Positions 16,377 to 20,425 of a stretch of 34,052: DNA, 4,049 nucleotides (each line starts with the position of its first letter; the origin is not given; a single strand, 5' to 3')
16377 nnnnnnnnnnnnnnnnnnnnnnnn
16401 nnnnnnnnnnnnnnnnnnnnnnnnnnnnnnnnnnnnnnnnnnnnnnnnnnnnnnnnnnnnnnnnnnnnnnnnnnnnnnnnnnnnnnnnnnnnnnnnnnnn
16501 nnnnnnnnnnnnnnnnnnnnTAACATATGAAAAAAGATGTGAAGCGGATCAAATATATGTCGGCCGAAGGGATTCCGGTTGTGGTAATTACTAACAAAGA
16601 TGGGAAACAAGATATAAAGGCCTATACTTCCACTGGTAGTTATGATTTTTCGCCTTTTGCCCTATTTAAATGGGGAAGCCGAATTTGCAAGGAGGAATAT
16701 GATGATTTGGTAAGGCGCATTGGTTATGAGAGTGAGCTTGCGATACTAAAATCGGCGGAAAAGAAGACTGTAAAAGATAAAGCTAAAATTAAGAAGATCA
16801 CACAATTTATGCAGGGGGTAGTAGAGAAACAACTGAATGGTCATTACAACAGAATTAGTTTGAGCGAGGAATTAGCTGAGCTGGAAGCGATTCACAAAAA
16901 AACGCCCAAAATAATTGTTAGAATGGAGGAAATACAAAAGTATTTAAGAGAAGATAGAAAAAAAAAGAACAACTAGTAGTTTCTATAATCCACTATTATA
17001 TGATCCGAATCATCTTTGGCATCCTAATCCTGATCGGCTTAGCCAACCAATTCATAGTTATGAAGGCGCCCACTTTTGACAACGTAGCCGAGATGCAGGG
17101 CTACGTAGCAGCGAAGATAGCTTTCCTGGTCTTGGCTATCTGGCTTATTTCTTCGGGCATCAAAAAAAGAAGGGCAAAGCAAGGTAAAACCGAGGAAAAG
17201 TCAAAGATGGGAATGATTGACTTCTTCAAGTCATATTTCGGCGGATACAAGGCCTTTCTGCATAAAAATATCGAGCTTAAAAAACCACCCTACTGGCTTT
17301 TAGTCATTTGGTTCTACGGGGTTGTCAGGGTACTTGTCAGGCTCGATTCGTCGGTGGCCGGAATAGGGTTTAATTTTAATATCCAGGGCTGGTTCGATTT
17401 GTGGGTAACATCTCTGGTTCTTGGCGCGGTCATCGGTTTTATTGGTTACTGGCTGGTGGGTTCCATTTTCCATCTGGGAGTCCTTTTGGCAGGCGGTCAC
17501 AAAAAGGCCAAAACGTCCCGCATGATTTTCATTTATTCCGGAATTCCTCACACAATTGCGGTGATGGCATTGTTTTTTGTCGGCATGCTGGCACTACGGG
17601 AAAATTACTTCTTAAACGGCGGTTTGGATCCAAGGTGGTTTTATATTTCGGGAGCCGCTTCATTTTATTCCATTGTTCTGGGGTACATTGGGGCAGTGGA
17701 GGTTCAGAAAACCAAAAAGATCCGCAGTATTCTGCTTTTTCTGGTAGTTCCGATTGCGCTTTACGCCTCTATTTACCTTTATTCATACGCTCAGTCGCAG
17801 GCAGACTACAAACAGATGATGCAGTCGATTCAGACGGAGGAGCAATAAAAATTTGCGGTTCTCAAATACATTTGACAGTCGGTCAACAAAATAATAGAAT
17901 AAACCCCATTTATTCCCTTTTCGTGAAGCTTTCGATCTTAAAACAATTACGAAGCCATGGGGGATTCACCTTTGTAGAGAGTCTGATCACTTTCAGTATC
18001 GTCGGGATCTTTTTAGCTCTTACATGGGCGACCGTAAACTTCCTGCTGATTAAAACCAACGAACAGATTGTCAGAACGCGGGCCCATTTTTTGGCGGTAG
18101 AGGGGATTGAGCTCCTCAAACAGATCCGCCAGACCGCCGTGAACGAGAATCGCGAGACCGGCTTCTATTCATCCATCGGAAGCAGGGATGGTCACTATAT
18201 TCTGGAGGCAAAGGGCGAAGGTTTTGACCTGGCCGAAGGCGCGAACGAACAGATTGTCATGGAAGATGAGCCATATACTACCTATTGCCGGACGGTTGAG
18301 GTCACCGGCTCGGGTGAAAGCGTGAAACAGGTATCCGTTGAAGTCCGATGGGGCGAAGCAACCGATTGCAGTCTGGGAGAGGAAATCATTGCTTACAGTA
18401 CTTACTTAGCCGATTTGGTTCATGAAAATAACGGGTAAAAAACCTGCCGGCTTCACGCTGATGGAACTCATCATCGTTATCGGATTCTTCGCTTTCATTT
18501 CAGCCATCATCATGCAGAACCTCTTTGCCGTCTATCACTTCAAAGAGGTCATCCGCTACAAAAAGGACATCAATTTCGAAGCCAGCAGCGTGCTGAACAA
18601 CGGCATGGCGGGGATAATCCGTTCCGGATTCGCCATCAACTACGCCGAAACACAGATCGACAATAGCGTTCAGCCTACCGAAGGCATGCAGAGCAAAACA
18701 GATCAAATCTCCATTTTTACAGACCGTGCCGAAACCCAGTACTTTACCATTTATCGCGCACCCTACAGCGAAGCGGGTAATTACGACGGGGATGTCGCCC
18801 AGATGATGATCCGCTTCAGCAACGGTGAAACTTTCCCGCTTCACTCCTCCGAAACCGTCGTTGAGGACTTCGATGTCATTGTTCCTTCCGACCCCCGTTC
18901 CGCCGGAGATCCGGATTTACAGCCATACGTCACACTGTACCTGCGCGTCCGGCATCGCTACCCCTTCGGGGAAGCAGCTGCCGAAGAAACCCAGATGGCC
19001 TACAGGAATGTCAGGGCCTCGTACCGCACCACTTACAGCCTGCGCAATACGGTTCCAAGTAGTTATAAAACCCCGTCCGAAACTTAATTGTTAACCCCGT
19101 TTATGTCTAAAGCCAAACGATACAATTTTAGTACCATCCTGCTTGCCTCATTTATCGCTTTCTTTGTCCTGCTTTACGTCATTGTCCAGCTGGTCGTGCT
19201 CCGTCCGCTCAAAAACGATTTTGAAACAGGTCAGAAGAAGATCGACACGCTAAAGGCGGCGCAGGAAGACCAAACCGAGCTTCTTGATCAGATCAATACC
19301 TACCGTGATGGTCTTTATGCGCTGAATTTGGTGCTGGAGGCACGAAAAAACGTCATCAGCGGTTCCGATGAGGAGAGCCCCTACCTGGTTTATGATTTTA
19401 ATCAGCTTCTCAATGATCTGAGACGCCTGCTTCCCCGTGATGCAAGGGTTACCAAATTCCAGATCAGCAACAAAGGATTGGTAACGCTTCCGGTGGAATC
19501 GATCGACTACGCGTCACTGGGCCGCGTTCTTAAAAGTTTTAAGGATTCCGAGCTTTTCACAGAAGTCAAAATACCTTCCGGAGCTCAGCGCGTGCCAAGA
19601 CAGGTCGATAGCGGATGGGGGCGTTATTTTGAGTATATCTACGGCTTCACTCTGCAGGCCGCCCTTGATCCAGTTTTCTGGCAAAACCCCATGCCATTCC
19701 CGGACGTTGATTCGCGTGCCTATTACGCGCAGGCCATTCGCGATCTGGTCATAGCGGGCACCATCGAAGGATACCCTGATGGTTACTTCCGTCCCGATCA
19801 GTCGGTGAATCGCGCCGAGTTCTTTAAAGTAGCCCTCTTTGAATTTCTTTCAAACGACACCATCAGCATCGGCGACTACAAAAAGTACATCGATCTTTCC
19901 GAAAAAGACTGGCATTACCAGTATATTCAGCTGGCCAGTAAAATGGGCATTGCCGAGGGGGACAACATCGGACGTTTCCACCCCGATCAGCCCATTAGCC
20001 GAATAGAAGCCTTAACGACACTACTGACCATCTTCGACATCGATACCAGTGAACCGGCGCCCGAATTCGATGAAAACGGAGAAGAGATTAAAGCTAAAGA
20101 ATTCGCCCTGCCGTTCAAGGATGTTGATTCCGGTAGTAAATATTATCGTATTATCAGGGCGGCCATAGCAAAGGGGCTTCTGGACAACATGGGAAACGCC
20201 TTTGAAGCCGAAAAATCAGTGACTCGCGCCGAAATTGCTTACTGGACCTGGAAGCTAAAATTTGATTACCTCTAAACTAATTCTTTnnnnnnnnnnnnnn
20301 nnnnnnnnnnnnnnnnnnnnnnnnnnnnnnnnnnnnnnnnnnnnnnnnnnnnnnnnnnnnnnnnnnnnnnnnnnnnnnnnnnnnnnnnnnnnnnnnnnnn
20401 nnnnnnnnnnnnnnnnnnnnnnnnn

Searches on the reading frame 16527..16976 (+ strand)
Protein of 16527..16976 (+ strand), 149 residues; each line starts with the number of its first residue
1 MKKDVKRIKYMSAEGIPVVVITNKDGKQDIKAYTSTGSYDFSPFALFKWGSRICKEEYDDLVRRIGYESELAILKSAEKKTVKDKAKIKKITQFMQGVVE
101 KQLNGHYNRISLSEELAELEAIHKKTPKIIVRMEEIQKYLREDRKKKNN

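Call 3: search_protein_families(library=pfam, proteins=[window:16527-16976:+], max_evalue=0.1)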
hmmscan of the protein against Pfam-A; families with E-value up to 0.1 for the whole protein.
window:16527-16976:+ (149 aa): 2 families
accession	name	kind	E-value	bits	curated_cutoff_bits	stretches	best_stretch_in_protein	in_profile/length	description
PF14595.12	Thioredoxin_9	-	0.063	13.6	25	0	91-133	7-49/129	Thioredoxin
PF24319.2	DUF7491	-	0.066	13.9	30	1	56-97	24-63/90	Coiled-coil region of unknown function (DUF7491)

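Call 4: search_protein_families(library=ncbifam, proteins=[window:16527-16976:+], max_evalue=0.1)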
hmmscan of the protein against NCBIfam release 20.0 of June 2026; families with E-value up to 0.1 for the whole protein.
window:16527-16976:+ (149 aa): 1 family
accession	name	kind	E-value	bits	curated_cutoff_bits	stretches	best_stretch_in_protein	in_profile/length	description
NF011111.0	PRK14539.1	equivalog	0.033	14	310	1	11-55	46-90/196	50S ribosomal protein L11/unknown domain fusion protein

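Call 71: search_protein_families(library=pfam, proteins=[window:16527-16976:+], max_evalue=1)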
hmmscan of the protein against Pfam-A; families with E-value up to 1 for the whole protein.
window:16527-16976:+ (149 aa): 3 families
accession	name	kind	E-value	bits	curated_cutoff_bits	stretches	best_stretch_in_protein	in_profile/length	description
PF14595.12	Thioredoxin_9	-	0.063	13.6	25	0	91-133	7-49/129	Thioredoxin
PF24319.2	DUF7491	-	0.066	13.9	30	1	56-97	24-63/90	Coiled-coil region of unknown function (DUF7491)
PF06183.18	DinI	-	0.18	12.6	24.2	0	7-31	26-49/63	DinI-like family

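Call 86: search_solved_structures(query=window:16527-16973:+, max_evalue=10)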
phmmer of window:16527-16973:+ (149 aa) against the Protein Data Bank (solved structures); distinct sequences matched with E-value up to 10: 3.
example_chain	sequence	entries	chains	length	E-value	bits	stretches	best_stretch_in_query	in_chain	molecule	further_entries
4s15_A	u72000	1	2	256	0.29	14.6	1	31-107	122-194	Nuclear receptor ROR-alpha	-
23vy_A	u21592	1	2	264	0.31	14.6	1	31-107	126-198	Nuclear receptor ROR-alpha,undecapeptide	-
4p9f_A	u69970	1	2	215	1.1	12.7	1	52-133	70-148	HTH-type transcriptional regulator mcbR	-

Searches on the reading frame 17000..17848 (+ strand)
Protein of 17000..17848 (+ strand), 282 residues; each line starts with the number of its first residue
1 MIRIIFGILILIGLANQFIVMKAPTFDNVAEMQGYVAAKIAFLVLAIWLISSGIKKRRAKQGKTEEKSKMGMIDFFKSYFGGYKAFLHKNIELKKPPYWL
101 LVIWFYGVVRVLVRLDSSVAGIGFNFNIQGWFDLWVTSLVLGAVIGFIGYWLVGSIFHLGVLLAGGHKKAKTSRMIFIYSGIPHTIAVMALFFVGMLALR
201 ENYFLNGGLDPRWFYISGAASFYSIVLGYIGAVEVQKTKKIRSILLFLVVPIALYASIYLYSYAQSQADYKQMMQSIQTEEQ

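Call 3: search_protein_families(library=pfam, proteins=[window:17000-17848:+], max_evalue=0.1)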
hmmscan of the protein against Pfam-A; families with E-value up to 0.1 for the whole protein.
window:17000-17848:+ (282 aa): 2 families
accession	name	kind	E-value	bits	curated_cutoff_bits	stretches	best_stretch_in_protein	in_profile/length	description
PF04893.22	Yip1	-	8.2e-07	29.5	28.6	1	97-259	24-171/173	Yip1 domain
PF13129.11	DUF3953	-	0.055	13.7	22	1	224-259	6-41/41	Protein of unknown function (DUF3953)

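Call 4: search_protein_families(library=ncbifam, proteins=[window:17000-17848:+], max_evalue=0.1)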
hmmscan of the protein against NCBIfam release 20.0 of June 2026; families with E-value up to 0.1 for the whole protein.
window:17000-17848:+ (282 aa): 0 families

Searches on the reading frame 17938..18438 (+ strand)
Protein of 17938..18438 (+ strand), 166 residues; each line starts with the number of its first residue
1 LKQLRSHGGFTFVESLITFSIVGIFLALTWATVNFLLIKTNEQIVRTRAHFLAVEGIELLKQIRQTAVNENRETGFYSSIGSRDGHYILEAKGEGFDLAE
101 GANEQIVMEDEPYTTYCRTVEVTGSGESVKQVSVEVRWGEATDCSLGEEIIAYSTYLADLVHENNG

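Call 90: search_protein_families(library=pfam, proteins=[window:17938-18438:+], max_evalue=0.01)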
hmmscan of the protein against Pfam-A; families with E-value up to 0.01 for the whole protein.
window:17938-18438:+ (166 aa): 1 family
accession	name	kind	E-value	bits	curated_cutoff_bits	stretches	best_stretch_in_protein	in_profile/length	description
PF07963.17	N_methyl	-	0.00046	20.1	21.2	1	5-28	2-25/27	Prokaryotic N-terminal methylation motif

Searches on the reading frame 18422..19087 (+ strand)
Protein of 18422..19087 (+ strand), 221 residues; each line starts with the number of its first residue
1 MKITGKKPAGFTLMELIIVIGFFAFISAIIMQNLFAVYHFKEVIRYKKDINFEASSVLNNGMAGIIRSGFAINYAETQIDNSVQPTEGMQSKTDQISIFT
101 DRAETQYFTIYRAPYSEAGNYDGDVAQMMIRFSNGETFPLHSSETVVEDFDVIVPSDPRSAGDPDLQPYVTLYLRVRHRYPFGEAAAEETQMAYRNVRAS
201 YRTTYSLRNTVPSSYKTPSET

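Call 3: search_protein_families(library=pfam, proteins=[window:18422-19087:+], max_evalue=0.1)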
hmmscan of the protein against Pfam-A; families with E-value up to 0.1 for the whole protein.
window:18422-19087:+ (221 aa): 1 family
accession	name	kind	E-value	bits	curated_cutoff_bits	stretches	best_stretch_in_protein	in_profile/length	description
PF07963.17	N_methyl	-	0.011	15.7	21.2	1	6-29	2-25/27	Prokaryotic N-terminal methylation motif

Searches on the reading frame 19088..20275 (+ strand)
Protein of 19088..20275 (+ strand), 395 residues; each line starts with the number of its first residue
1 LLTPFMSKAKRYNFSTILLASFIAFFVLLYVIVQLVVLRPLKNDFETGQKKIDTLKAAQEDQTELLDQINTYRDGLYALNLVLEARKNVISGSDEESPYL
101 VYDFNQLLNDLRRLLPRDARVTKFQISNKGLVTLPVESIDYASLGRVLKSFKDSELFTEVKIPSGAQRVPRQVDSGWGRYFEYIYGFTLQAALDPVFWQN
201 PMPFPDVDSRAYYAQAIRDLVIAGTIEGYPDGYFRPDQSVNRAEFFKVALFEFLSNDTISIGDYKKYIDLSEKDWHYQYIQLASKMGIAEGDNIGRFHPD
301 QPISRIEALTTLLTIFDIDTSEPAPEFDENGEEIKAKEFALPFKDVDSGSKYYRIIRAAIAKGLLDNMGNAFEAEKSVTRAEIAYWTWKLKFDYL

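Call 3: search_protein_families(library=pfam, proteins=[window:19088-20275:+], max_evalue=0.1)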
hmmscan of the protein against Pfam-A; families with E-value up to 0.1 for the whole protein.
window:19088-20275:+ (395 aa): 3 families
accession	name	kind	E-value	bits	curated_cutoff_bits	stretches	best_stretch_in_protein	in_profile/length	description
PF00395.25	SLH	-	2.1e-26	92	20.8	3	203-245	1-43/44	S-layer homology domain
PF05137.18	PilN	-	0.00024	21.5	22.8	1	106-169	1-63/78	Fimbrial assembly protein (PilN)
PF06024.17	Orf78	-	0.027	15.2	29.4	1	8-44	57-93/101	Orf78 (ac78)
